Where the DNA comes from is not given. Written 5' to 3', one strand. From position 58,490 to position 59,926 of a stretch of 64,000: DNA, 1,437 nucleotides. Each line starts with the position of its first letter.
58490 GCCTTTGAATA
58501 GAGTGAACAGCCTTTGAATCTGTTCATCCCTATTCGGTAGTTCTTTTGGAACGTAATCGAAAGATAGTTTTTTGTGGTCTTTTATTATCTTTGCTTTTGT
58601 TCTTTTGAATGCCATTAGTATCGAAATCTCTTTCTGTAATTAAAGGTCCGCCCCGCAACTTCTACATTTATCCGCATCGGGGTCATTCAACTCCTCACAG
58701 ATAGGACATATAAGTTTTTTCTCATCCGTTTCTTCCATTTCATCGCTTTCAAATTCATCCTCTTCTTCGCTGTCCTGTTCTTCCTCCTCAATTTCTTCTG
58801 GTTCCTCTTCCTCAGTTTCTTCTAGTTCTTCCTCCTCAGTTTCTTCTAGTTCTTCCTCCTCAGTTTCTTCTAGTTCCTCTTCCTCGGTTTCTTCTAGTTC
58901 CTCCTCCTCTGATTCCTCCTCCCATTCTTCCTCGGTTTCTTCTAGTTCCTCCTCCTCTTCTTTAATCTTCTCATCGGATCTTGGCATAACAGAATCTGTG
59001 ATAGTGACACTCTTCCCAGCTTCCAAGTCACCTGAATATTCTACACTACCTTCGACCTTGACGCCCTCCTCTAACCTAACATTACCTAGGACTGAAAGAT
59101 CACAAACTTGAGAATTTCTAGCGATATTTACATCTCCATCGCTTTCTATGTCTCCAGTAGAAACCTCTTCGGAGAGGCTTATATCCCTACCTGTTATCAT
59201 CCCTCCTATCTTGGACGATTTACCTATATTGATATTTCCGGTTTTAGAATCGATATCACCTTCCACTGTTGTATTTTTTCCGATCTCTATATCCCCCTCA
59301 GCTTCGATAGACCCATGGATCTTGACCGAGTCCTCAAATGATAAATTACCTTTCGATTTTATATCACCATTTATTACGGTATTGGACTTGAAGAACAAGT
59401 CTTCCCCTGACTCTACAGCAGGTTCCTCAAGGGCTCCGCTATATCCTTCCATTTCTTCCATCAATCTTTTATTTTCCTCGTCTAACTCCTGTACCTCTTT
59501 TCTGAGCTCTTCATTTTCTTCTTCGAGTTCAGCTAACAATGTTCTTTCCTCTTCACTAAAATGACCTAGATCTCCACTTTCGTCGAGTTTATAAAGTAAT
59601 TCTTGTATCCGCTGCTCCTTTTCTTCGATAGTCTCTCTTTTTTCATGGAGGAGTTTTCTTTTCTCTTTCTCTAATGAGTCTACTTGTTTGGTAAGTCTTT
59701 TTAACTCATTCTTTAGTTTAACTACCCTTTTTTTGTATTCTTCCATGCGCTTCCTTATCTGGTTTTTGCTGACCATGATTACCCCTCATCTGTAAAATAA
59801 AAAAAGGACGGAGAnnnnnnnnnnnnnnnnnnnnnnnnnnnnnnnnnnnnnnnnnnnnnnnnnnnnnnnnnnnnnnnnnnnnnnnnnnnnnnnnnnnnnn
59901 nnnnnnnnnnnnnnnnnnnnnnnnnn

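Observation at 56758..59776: Orc1/Cdc6 embedded in a tight three-gene operon with a coiled-coil/bactofilin-like/zinc-ribbon protein and a membrane-anchored protein; no adjacent ORB-type origin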

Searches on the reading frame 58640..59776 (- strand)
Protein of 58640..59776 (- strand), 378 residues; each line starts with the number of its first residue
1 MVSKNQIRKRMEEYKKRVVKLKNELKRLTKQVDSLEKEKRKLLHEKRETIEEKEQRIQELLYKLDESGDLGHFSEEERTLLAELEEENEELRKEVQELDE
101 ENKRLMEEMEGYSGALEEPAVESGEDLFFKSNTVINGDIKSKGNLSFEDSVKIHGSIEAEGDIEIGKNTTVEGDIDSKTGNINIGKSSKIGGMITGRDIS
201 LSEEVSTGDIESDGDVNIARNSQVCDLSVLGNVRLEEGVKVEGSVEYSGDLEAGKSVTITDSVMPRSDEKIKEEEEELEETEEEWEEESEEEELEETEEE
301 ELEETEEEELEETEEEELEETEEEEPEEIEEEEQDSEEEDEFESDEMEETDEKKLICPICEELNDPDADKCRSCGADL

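Call 3: search_protein_families(library=pfam, proteins=[window:58640-59776:-], max_evalue=0.1)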
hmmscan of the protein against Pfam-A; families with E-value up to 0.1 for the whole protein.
window:58640-59776:- (378 aa): 6 families
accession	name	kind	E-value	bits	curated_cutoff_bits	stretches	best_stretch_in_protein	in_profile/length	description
PF03961.19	FapA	-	8.9e-12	45.6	31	2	138-353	8-233/272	Flagellar Assembly Protein A beta solenoid domain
PF04519.19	Bactofilin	-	1.8e-08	35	27.9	2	130-180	4-52/98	Polymer-forming cytoskeletal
PF13248.11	Zn_ribbon_3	-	0.00027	20.7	27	1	356-378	4-26/26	zinc-ribbon domain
PF06103.16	DUF948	-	0.0057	17.3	37.2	1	15-67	25-80/89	Bacterial protein of unknown function (DUF948)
PF12773.13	DZR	-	0.025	15.2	27.3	1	357-377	1-21/45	Double zinc ribbon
PF05495.17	zf-CHY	-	0.043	14.7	31.3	0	339-376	27-63/68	CHY zinc finger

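Call 9: find_homologous_proteins(query=window:58640-59776:-)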
Query window:58640-59776:- (378 aa): 2 proteins with E <= 0.001 among 8000 candidates.
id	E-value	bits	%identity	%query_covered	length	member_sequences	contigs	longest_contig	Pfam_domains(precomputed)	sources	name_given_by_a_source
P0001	6.1e-72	261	48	71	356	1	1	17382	PF04519.20,PF03961.20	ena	-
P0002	2.2e-71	259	44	99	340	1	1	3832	PF13240.12,PF04519.20,PF24460.2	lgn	-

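Call 10: find_encoding_contigs(protein=P0001, flank=10000)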
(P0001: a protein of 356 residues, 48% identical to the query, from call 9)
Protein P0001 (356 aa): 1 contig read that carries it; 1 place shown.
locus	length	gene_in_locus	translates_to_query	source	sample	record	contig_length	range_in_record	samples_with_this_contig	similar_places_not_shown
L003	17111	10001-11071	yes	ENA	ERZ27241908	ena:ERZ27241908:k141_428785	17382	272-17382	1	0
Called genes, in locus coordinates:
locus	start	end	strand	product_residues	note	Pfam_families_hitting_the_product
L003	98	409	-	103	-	PF00338:Ribosomal_S10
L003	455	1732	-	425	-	PF00009:GTP_EFTU, PF03144:GTP_EFTU_D2, PF03143:GTP_EFTU_D3, PF22594:GTP-eEF1A_C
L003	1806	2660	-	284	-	-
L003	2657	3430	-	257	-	PF12730:ABC2_membrane_4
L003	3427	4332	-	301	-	PF00005:ABC_tran, PF13304:AAA_21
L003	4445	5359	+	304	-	-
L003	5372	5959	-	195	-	PF06695:Sm_multidrug_ex (weak)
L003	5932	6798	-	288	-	PF06293:Kdo (faint)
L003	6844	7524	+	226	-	PF13489:Methyltransf_23 (weak), PF13847:Methyltransf_31, PF08241:Methyltransf_11, PF08242:Methyltransf_12 (faint), PF13649:Methyltransf_25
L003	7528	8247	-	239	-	PF01411:tRNA-synt_2c, PF07973:tRNA_SAD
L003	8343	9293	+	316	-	PF26553:PDDEXK_19, PF01381:HTH_3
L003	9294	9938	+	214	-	-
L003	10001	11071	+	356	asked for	PF03961:FapA (weak), PF04519:Bactofilin (weak)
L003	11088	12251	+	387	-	PF13191:AAA_16 (weak), PF01637:ATPase_2 (faint), PF13401:AAA_22, PF00004:AAA (weak), PF05729:NACHT (weak), PF22703:Cdc6_lid, PF09079:WHD_Cdc6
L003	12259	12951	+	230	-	PF13742:tRNA_anti_2 (faint), PF01336:tRNA_anti-codon (faint)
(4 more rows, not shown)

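Call 11: find_encoding_contigs(protein=P0002, flank=10000)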
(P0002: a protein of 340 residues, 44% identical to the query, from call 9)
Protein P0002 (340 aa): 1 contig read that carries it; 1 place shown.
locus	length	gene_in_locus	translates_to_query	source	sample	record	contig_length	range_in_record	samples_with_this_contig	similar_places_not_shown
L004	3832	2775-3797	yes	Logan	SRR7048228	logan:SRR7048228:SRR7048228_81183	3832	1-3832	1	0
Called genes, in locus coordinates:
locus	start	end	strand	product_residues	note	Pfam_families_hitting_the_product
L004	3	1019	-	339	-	?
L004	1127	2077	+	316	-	PF26553:PDDEXK_19, PF12844:HTH_19 (weak), PF01381:HTH_3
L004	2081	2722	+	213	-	-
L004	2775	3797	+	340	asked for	PF04519:Bactofilin (faint), PF13240:Zn_Ribbon_1 (weak), PF24460:DUF7575 (weak)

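Call 37: search_protein_families(library=ncbifam, proteins=[window:58640-59776:-], max_evalue=0.01)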
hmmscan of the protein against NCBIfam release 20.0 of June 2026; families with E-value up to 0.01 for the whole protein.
window:58640-59776:- (378 aa): 5 families
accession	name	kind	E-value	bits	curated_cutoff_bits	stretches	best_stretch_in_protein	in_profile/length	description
NF003161.0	PRK04136.1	equivalog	0.00011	21.7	54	1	353-375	13-35/49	50S ribosomal protein L40e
NF045487.1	ASRP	equivalog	0.0012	17.6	300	1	3-108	311-416/593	archaea-specific SMC-related protein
TIGR04211.1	SH3_and_anchor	equivalog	0.0051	16.4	65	1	4-106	61-159/198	TIGR04211 family SH3 domain-containing protein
NF040481.1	YdcK_fam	equivalog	0.0056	15.6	350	0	112-175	230-293/326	YdcK family protein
TIGR01173.1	glmU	equivalog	0.0074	15.2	366.85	0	120-241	244-375/452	bifunctional UDP-N-acetylglucosamine diphosphorylase/glucosamine-1-phosphate N-acetyltransferase GlmU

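Call 58: predict_structure(alignment_id=A6)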
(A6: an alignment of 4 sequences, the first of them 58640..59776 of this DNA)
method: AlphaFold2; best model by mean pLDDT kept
length: 378 residues; sequences in the alignment: 4
mean_pLDDT: 81.4   pTM: 0.43
mean pLDDT of the five models: 81.4, 78.5, 77.4, 77.1, 76.4
residues with pLDDT >= 90: 175; 70-90: 135; 50-70: 30; < 50: 38
segments of 3 or more residues with pLDDT < 50: 112-116, 322-351
pLDDT, mean of each block of 10 residues (from residue 1): 79 92 93 94 94 91 69 67 89 92 81 54 87 90 92 93 94 93 95 94 95 94 93 93 91 88 76 74 85 83 75 63 39 33 38 73 85 84
secondary structure, 60 per line:
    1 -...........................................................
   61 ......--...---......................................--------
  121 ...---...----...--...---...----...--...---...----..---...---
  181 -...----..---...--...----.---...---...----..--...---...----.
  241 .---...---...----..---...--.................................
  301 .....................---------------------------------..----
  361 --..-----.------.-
elements in order: H2-66 H75-112 E121-123 E127-129 E134-136 E139-141 E145-147 E152-154 E157-159 E163-165 E175-177 E182-184 E194-196 E199-201 E210-212 E216-218 E227-229 E233-235 E245-247 E251-253 E263-265 H268-321

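Call 62: fold_search(model_id=the predicted structure, library=pdb)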
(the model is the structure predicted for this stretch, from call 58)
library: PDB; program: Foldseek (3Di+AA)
matches with E <= 10: 165; with E <= 0.001: 0
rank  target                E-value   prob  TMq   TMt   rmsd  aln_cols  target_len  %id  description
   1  6n2b_A                5.5e-02  0.41  0.15  0.15  11.5       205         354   15  The Crystal Structure of Caldicellulosiruptor kristjanssonii Tapirin C-terminal domain (released 2018-12-19)
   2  4wa0                  1.3e-01  0.98  0.26  0.27   7.2       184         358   20  The structure of a possible adhesin C-terminal domain from Caldicellulosiruptor kronotskyensis (released 2015-03-04)
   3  9lhn_A                4.1e-01  0.11  0.11  0.16  17.9       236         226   10  Crystal structure of Ice binding protein from Candidatus Cryosericum odellii SMC5 (released 2025-09-03)
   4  7ehk                  4.1e-01  0.10  0.11  0.16  18.0       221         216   13  Crystal structure of C107S mutant of FfIBP (released 2022-03-02)
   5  6eio                  4.1e-01  0.08  0.10  0.15  18.2       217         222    7  Crystal structure of an ice binding protein from an Antarctic Biological Consortium (released 2018-03-28)
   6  3wp9                  4.3e-01  0.12  0.11  0.16  18.1       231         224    9  Crystal structure of antifreeze protein from an Antarctic sea ice bacterium Colwellia sp. (released 2014-07-02)
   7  9lhs                  4.3e-01  0.11  0.12  0.17  17.6       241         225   10  Crystal structure of an ice-binding protein from Candidatus Cryosericum odellii (released 2025-09-03)
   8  8x1o                  4.3e-01  0.10  0.09  0.14  18.3       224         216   11  Crystal structure of M249C/N270C mutant of FfIBP (released 2024-11-13)
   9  9li0_A                4.6e-01  0.20  0.14  0.21  18.1       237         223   10  Crystal structure of engineered ice-binding protein (M74I and A97V) from Candidatus Cryosericum odellii strain SMC5_16 (released 2025-09-03)
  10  9lhn_B                4.6e-01  0.11  0.12  0.17  17.6       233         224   11  Crystal structure of Ice binding protein from Candidatus Cryosericum odellii SMC5 (released 2025-09-03)
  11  4nu2                  5.6e-01  0.12  0.11  0.17  18.2       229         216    9  Crystal structure of an ice-binding protein (FfIBP) from the Antarctic bacterium, Flavobacterium frigoris PS1 (released 2014-04-16)
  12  5uyt_B                6.1e-01  0.16  0.13  0.12  15.5       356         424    9  Crystal structure of ice binding protein from an Antarctic bacterium Flavobacteriaceae (released 2017-10-25)
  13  7bwx_A                6.4e-01  0.16  0.12  0.21  17.8       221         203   12  Crystal structure of ice-binding protein from an Antarctic ascomycete, Antarctomyces psychrotrophicus. (released 2020-05-27)
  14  6n2c_A                6.8e-01  0.12  0.16  0.15  10.5       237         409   14  The Crystal Structure of Caldicellulosiruptor hydrothermalis Tapirin C-terminal domain (released 2018-12-19)
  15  3t9g_B                7.1e-01  0.20  0.17  0.27  11.9       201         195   12  The crystal structure of family 3 pectate lyase from Caldicellulosiruptor bescii (released 2012-05-09)
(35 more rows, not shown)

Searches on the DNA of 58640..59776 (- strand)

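Call 26: search_rna_families(sources=[L003, L007, L008, L009, L010, L011], threshold=gathering)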
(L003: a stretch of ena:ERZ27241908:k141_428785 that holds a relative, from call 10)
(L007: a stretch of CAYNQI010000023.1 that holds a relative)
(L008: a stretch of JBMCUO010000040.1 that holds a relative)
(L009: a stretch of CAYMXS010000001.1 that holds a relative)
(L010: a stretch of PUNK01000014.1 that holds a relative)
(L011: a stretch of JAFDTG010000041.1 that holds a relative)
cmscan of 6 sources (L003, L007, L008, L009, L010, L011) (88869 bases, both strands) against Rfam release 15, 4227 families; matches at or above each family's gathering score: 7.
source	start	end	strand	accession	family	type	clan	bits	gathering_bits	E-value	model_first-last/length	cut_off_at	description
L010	10786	11108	+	RF00373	RNaseP_arch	Gene; ribozyme;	CL00002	214.4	84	1.9e-62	1-288/288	no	Archaeal RNase P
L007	5328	5673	+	RF00373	RNaseP_arch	Gene; ribozyme;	CL00002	193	84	9.5e-56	1-288/288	no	Archaeal RNase P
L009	10797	11137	+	RF00373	RNaseP_arch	Gene; ribozyme;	CL00002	189.2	84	1.5e-54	1-288/288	no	Archaeal RNase P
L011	6949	7293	+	RF00373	RNaseP_arch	Gene; ribozyme;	CL00002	180.7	84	6.8e-52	1-288/288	no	Archaeal RNase P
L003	15306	15678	+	RF00373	RNaseP_arch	Gene; ribozyme;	CL00002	178.4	84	3.8e-51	1-288/288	no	Archaeal RNase P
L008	6758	7101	+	RF00373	RNaseP_arch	Gene; ribozyme;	CL00002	177.7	84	6e-51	1-288/288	no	Archaeal RNase P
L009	11710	11784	-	RF00005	tRNA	Gene; tRNA;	CL00001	60.1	29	2.4e-10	1-71/71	no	tRNA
